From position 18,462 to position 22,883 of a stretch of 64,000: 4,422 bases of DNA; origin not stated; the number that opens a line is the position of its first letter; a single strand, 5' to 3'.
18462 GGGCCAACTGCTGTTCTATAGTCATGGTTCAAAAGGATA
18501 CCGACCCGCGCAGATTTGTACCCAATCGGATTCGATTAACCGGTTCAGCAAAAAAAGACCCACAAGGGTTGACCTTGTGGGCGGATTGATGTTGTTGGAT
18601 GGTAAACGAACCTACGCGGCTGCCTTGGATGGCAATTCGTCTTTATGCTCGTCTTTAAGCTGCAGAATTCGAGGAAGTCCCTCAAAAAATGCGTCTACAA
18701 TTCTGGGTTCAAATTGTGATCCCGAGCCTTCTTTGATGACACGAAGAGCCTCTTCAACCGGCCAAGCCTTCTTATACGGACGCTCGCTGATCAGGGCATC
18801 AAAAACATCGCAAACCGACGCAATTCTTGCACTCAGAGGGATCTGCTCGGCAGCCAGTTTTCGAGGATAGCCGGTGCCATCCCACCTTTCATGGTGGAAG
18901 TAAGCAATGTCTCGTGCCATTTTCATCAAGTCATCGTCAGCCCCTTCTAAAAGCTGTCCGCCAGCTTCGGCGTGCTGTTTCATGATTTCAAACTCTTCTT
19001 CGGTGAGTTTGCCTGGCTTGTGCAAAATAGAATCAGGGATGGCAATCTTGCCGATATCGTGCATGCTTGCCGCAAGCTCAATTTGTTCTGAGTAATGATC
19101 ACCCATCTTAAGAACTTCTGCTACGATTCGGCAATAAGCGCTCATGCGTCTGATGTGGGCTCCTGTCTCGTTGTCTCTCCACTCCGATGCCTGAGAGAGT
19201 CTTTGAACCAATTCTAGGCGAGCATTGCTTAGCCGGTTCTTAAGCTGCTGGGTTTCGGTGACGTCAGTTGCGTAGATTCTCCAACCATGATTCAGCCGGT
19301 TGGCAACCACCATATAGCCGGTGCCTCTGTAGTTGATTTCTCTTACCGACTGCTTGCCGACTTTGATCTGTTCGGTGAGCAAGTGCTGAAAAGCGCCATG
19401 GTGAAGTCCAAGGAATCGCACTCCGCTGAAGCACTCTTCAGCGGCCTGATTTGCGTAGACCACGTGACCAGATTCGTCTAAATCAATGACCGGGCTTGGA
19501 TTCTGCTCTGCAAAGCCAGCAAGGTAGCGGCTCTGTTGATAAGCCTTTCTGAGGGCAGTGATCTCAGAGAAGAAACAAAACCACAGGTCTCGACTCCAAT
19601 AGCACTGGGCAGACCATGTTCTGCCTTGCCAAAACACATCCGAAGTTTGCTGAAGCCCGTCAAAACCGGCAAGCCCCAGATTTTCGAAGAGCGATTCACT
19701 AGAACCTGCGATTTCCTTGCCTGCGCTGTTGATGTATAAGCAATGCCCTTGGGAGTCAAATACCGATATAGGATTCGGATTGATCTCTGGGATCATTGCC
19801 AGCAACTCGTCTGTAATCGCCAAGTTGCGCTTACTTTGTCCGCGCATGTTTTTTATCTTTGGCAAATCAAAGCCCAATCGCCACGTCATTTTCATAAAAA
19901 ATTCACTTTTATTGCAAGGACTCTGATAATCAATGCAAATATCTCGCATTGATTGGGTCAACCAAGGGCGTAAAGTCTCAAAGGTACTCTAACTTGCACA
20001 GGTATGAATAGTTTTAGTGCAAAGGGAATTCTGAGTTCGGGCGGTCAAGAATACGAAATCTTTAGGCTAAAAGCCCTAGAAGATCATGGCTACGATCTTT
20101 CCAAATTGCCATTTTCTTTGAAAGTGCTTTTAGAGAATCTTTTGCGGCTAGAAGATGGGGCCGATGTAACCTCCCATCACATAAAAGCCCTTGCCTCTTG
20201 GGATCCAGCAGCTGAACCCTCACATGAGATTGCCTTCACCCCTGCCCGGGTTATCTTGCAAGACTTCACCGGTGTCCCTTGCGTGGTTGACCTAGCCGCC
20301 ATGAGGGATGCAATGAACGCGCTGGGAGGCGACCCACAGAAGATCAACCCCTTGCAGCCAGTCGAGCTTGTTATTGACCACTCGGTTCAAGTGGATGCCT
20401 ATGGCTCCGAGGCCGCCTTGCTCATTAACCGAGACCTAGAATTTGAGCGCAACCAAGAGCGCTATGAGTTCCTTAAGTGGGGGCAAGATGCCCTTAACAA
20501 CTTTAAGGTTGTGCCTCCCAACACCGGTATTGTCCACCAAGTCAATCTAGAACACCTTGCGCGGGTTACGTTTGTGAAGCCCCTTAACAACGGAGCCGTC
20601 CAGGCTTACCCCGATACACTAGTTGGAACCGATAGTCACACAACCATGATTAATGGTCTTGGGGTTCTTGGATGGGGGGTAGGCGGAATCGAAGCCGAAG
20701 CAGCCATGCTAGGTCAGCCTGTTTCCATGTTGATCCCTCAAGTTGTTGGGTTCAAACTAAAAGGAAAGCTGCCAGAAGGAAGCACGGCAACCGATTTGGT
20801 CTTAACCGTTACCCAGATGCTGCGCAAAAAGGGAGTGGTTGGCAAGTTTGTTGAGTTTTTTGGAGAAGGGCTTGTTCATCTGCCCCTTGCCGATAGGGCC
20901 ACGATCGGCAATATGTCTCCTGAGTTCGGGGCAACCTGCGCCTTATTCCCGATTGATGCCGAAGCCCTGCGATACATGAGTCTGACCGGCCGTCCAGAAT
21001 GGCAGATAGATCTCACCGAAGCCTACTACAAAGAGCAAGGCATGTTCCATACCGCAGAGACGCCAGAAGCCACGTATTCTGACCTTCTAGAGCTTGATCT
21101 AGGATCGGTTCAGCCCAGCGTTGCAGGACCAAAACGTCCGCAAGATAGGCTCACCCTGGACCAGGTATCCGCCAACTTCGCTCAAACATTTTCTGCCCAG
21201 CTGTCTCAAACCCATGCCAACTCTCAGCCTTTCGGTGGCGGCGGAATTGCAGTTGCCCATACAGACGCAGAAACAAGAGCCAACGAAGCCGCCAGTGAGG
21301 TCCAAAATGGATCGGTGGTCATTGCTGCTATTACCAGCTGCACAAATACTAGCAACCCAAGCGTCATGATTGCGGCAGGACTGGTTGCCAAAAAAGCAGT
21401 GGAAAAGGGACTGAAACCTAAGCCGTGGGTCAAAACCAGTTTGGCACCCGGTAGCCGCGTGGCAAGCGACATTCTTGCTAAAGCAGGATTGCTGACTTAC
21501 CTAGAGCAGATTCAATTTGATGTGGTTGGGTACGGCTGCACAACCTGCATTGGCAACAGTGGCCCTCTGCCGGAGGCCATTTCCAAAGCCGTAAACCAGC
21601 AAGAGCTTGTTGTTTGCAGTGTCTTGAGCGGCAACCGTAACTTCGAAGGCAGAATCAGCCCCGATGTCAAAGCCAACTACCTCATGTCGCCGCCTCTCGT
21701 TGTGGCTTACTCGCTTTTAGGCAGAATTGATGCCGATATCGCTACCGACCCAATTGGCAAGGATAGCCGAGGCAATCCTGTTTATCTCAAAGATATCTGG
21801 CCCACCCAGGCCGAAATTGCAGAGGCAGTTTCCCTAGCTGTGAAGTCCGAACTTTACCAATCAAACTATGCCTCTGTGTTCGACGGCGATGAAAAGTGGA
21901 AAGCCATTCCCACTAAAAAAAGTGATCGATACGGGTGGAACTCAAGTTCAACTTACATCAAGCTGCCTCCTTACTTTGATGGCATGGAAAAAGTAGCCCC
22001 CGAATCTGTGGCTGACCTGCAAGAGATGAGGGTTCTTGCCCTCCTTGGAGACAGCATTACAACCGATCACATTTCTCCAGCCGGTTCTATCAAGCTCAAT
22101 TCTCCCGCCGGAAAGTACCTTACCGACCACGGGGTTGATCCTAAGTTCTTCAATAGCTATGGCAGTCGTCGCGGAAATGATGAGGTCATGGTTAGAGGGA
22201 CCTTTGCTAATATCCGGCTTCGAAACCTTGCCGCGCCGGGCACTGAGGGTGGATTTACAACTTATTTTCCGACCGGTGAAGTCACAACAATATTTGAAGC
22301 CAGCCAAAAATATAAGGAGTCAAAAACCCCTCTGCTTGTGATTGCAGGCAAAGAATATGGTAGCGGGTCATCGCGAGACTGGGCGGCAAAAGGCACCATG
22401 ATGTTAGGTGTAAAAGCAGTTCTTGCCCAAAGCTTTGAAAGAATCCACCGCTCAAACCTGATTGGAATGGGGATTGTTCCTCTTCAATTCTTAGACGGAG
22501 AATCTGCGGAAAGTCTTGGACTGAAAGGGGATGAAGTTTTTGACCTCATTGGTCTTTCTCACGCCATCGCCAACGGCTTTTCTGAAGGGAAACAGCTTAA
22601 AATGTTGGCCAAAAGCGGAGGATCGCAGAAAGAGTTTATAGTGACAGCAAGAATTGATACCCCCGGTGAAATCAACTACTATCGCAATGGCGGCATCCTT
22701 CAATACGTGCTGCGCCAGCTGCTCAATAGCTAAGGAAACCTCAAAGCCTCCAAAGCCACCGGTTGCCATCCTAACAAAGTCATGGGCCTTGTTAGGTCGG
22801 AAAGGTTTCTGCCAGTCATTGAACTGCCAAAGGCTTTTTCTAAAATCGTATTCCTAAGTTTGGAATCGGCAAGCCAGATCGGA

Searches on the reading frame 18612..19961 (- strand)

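Call 58: search_protein_families(library=pfam, proteins=[window:18612-19961:-], max_evalue=0.00001)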
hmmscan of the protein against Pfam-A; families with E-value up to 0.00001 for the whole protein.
window:18612-19961:- (449 aa): 5 families
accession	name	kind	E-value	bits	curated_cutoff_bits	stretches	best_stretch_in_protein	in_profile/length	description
PF13487.12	HD_5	-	3.7e-38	131.4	27.2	1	263-421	11-170/170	HD domain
PF01966.28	HD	-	4.2e-18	66.2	22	1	268-389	3-115/116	HD domain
PF13188.13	PAS_8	-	1e-06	28.8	21.8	0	147-176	3-32/65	PAS domain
PF00989.32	PAS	-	1.1e-06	29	22.6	0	150-178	6-34/113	PAS fold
PF08448.16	PAS_4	-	8.5e-06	26.4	23.1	0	152-187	2-39/110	PAS fold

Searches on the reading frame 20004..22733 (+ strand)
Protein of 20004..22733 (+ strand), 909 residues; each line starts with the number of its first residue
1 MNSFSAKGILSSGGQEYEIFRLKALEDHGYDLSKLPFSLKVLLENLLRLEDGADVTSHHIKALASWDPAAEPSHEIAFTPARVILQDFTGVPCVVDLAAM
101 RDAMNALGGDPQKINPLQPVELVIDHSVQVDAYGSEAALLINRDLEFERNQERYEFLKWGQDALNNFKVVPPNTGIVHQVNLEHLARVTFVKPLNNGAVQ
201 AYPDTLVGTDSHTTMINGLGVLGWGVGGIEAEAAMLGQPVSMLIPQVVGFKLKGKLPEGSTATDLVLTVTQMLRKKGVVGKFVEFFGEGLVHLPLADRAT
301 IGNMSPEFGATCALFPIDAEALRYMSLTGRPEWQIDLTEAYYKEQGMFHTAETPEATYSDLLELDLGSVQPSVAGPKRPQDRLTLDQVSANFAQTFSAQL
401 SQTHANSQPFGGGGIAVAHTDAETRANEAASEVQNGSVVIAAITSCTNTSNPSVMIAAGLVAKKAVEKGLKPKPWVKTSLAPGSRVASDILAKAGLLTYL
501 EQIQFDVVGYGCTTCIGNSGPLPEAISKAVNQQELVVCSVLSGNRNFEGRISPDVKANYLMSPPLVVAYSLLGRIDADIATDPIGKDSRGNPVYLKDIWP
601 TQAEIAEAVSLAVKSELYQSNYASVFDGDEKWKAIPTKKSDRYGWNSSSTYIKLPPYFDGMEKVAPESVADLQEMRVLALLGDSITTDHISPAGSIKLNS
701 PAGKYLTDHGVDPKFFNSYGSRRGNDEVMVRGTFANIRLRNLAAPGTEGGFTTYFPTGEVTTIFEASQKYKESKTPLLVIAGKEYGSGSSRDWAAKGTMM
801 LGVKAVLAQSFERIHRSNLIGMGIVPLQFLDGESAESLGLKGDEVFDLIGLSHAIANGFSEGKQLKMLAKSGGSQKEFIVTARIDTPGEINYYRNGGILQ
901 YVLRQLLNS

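Call 58: search_protein_families(library=pfam, proteins=[window:20004-22733:+], max_evalue=0.00001)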
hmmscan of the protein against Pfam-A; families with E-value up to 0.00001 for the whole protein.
window:20004-22733:+ (909 aa): 2 families
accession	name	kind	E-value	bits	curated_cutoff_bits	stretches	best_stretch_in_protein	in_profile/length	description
PF00330.25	Aconitase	-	5.1e-162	540.5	28.7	1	72-573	12-463/463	Aconitase family (aconitate hydratase)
PF00694.25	Aconitase_C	-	7.2e-40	136.8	22.8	1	704-830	3-129/131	Aconitase C-terminal domain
